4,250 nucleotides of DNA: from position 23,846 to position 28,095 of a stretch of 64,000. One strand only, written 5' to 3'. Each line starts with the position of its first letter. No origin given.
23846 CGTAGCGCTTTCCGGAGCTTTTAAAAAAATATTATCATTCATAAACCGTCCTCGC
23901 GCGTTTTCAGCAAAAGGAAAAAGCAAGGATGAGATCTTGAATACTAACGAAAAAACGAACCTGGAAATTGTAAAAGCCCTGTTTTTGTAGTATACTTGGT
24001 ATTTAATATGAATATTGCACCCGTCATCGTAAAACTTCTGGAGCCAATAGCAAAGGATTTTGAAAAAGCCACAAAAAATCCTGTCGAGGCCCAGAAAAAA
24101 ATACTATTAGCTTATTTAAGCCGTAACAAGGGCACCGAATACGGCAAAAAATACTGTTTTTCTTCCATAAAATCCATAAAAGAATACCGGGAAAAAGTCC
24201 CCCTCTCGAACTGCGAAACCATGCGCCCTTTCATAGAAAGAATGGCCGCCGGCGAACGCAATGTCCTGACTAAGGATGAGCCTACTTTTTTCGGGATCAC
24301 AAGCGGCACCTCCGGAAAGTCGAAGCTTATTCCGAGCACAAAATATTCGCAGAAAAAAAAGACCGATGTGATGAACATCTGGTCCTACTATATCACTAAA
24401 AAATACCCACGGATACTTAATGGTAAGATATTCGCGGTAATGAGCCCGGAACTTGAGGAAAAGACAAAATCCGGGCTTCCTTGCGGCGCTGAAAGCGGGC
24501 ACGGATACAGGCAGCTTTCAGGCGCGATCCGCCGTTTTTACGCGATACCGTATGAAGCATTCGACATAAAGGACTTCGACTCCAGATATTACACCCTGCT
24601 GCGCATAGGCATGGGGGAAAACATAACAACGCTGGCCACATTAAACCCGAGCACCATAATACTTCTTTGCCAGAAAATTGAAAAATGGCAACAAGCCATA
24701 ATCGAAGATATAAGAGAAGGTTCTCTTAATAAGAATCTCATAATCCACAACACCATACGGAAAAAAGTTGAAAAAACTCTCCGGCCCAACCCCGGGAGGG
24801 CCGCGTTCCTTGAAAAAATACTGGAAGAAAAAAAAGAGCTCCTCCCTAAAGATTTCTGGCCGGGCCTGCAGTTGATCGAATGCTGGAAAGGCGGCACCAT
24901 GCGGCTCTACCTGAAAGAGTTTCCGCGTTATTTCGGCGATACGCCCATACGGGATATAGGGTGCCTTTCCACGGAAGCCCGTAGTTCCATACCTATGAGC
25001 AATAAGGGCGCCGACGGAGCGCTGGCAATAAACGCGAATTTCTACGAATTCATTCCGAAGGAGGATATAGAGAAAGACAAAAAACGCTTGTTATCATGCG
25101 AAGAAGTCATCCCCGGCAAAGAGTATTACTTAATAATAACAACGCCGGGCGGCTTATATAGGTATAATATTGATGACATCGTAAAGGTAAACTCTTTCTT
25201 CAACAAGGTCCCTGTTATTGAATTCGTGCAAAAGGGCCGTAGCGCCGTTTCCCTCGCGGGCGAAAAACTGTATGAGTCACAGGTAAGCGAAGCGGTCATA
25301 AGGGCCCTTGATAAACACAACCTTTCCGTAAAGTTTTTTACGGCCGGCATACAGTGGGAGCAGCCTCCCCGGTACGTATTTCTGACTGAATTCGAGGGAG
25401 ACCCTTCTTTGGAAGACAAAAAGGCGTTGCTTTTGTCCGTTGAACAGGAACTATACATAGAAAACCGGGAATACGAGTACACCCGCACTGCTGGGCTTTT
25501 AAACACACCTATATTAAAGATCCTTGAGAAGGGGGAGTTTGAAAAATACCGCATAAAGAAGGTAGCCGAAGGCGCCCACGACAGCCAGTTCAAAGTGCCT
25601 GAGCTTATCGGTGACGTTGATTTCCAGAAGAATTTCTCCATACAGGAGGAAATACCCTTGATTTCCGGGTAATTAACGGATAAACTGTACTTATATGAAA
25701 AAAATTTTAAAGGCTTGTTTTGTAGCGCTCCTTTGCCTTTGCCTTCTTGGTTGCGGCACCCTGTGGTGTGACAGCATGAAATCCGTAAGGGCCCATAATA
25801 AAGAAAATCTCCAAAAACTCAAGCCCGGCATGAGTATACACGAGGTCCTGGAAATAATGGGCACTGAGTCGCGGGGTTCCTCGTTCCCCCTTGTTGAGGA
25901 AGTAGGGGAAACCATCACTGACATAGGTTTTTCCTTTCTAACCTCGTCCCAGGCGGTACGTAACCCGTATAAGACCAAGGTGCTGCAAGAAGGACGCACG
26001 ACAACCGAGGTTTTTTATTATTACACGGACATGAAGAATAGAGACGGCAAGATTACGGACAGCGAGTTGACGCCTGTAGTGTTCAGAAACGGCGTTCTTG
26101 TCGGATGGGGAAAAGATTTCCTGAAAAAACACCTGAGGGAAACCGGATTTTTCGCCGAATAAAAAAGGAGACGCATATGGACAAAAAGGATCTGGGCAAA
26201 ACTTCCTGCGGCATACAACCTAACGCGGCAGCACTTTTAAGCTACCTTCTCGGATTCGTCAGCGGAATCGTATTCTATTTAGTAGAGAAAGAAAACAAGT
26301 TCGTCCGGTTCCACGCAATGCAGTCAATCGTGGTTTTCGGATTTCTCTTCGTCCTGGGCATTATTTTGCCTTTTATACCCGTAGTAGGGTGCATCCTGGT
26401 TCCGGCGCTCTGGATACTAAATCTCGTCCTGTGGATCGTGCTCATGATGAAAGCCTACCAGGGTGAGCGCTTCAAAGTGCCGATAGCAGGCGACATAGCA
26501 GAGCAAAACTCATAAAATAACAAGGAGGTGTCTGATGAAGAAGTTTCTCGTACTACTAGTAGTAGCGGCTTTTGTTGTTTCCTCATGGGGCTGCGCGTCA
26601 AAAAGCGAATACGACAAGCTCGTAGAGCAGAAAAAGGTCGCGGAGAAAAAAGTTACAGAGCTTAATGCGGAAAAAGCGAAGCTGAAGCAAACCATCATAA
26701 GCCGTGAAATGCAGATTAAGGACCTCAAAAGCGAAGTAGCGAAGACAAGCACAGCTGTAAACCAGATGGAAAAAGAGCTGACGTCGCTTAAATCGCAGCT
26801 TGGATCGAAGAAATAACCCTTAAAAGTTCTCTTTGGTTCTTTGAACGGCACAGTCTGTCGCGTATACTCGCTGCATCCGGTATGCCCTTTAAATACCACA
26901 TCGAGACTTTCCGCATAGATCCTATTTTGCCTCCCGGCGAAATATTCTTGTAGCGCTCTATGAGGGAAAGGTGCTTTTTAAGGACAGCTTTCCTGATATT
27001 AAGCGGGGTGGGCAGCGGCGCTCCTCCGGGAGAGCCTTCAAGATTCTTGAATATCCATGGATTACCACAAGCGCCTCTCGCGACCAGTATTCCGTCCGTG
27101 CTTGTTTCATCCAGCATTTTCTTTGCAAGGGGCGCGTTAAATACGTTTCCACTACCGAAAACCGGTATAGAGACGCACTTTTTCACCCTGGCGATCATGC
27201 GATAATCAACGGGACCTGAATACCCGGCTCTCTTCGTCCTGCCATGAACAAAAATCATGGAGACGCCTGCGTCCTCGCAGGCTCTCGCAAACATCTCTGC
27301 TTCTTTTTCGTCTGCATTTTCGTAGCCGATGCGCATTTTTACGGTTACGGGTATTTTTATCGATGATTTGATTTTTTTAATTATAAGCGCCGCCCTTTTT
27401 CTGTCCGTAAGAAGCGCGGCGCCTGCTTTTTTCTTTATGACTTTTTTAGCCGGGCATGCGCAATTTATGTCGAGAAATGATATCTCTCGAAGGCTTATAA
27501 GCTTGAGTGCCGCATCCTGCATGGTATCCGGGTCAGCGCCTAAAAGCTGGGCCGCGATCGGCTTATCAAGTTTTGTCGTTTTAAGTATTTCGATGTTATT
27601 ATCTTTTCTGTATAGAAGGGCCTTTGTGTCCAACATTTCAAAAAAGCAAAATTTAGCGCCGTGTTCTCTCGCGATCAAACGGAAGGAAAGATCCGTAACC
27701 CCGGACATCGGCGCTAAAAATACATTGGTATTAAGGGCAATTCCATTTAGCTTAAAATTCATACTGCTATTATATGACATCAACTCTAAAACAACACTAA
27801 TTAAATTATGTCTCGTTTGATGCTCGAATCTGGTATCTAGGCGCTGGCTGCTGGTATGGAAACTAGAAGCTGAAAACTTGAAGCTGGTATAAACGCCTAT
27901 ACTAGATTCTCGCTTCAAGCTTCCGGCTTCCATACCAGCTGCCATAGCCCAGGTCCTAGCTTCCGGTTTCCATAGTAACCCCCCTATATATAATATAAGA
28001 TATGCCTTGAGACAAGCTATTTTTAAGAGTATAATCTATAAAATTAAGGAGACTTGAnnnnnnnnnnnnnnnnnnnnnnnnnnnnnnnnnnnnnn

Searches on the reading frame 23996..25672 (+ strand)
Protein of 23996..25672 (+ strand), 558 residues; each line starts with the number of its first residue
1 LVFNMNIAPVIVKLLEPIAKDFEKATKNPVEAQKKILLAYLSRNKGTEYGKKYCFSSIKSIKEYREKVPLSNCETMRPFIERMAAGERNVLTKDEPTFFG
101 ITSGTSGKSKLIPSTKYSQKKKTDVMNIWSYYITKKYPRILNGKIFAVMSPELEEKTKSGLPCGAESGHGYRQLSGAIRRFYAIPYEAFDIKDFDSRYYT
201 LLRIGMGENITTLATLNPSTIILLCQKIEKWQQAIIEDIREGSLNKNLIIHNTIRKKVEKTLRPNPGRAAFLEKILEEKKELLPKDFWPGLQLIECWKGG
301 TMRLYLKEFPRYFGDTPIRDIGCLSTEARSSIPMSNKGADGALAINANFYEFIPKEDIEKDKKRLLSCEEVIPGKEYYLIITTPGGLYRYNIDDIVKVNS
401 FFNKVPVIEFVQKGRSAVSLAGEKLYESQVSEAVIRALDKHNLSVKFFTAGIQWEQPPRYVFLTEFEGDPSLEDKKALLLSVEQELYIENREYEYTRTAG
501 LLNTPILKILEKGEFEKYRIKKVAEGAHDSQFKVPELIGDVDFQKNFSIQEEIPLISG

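Call 51: search_protein_families(library=pfam, proteins=[window:23996-25672:+], max_evalue=0.00001)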
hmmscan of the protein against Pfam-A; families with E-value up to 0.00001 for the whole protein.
window:23996-25672:+ (558 aa): 3 families
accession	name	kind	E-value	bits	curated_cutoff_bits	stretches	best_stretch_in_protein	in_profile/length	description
PF03321.19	GH3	-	8.3e-82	275.2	23.6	1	20-318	3-304/304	GH3 family N-terminal domain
PF23571.1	GH3_M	-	9.2e-23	80.6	23.6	1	343-413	3-75/75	GH3 family central domain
PF23572.1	GH3_C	-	2e-17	64.4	23.6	1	429-539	2-116/119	GH3 family C-terminal domain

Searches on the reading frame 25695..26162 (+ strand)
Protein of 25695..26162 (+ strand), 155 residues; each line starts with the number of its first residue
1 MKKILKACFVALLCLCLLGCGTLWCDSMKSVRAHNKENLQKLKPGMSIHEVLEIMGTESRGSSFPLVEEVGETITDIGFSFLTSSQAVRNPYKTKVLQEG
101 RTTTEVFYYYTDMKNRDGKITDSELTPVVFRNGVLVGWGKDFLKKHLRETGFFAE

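Call 51: search_protein_families(library=pfam, proteins=[window:25695-26162:+], max_evalue=0.00001)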
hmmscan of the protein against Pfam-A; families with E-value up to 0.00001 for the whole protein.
window:25695-26162:+ (155 aa): 1 family
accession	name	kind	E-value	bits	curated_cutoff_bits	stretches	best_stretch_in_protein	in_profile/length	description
PF11399.14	DUF3192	-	9.2e-16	58.2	26.9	1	96-143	52-99/101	Protein of unknown function (DUF3192)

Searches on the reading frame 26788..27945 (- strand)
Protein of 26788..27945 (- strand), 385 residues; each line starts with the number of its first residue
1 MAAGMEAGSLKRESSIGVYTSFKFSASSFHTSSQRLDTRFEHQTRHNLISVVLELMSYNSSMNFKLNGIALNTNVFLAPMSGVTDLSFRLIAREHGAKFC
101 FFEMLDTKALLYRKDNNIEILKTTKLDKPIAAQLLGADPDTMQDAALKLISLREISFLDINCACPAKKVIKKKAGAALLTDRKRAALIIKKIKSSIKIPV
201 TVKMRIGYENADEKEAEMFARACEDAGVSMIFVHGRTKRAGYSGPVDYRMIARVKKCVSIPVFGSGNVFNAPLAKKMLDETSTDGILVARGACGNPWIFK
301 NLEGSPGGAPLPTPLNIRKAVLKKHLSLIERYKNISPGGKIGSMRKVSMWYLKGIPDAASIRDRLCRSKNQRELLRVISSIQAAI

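Call 51: search_protein_families(library=pfam, proteins=[window:26788-27945:-], max_evalue=0.00001)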
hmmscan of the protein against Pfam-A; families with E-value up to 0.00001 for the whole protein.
window:26788-27945:- (385 aa): 1 family
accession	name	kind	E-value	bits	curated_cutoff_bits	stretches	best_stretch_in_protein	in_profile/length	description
PF01207.24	Dus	-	6.4e-69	232.9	20.4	1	77-378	2-302/311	Dihydrouridine synthase (Dus)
